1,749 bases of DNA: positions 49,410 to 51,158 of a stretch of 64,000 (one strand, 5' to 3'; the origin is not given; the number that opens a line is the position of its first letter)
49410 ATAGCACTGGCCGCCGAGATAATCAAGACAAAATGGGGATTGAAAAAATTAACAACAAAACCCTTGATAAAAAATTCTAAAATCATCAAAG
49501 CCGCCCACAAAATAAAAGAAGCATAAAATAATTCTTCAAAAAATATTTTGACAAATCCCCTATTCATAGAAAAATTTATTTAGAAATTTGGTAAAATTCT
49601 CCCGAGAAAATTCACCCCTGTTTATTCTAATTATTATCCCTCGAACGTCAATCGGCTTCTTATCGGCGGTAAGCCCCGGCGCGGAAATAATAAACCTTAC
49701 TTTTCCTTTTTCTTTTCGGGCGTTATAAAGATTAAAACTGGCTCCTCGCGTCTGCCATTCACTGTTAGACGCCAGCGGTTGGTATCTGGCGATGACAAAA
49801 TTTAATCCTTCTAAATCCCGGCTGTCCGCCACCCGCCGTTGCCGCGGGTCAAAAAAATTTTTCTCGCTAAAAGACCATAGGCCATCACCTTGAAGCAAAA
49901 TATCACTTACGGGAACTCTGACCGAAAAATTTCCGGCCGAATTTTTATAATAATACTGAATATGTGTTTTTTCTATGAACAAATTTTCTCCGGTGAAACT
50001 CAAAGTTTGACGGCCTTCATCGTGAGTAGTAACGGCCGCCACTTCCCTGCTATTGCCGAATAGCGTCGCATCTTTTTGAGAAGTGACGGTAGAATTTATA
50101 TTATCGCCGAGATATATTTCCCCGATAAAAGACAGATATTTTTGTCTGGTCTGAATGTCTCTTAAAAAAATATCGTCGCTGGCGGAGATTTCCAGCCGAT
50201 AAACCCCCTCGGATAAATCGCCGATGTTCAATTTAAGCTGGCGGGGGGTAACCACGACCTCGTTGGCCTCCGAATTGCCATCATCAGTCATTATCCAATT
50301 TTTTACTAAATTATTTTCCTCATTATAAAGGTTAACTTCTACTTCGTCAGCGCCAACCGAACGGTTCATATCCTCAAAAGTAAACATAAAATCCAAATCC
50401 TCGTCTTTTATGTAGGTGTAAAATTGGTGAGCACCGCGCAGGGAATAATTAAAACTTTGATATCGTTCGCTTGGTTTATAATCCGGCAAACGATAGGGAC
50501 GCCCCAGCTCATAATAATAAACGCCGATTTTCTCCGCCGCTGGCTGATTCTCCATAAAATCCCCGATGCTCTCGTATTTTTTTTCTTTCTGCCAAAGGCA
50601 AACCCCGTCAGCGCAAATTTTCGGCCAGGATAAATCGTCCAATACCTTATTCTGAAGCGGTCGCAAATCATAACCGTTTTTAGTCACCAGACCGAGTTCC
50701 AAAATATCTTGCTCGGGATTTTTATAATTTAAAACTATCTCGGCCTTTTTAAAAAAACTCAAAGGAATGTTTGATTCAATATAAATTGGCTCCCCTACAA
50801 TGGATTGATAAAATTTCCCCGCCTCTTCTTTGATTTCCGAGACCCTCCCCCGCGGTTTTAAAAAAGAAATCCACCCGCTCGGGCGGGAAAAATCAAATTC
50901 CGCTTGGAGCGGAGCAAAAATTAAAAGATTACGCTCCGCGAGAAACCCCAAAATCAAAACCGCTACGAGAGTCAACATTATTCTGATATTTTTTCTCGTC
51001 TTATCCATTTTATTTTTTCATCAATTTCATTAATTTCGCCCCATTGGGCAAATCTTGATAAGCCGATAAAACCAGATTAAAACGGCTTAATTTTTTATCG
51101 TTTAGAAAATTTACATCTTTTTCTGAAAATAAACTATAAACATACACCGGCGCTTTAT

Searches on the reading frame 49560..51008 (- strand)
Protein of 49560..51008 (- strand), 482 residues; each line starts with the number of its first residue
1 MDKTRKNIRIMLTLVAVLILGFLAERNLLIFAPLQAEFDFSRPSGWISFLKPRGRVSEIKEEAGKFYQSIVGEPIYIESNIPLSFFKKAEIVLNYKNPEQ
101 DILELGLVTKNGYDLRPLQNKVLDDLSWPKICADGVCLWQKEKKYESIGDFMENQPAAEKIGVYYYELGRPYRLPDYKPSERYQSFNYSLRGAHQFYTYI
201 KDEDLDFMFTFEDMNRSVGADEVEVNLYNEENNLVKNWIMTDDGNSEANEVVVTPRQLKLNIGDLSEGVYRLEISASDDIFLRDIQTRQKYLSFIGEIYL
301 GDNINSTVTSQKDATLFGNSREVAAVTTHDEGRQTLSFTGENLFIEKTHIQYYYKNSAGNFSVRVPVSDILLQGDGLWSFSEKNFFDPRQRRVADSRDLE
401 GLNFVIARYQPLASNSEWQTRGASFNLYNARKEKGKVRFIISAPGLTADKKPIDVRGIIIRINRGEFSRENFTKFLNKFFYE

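Call 17: find_encoding_contigs(protein=window:49560-51008:-, flank=10000, max_places=3)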
Protein window:49560-51008:- (482 aa): 2 contigs read that carry it; 1 place shown.
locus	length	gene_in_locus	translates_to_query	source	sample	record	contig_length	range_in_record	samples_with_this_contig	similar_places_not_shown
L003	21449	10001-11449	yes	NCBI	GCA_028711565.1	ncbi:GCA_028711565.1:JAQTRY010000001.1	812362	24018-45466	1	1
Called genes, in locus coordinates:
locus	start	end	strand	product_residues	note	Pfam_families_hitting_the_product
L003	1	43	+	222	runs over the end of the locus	PF00535:Glycos_transf_2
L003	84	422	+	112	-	PF10066:DUF2304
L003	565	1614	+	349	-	PF00535:Glycos_transf_2, PF13641:Glyco_tranf_2_3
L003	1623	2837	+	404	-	PF13439:Glyco_transf_4, PF20706:GT4-conflict, PF00534:Glycos_transf_1, PF13692:Glyco_trans_1_4, PF13524:Glyco_trans_1_2 (faint)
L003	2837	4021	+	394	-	PF13439:Glyco_transf_4, PF13477:Glyco_trans_4_2 (weak), PF13579:Glyco_trans_4_4, PF00534:Glycos_transf_1, PF13692:Glyco_trans_1_4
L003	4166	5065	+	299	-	-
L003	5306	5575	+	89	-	-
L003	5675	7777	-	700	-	-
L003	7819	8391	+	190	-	PF01066:CDP-OH_P_transf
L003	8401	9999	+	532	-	PF13231:PMT_2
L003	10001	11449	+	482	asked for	-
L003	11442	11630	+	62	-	-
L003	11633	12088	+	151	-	PF00908:dTDP_sugar_isom, PF05523:FdtA (weak)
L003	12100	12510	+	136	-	PF11969:DcpS_C, PF01230:HIT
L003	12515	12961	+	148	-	PF00472:RF-1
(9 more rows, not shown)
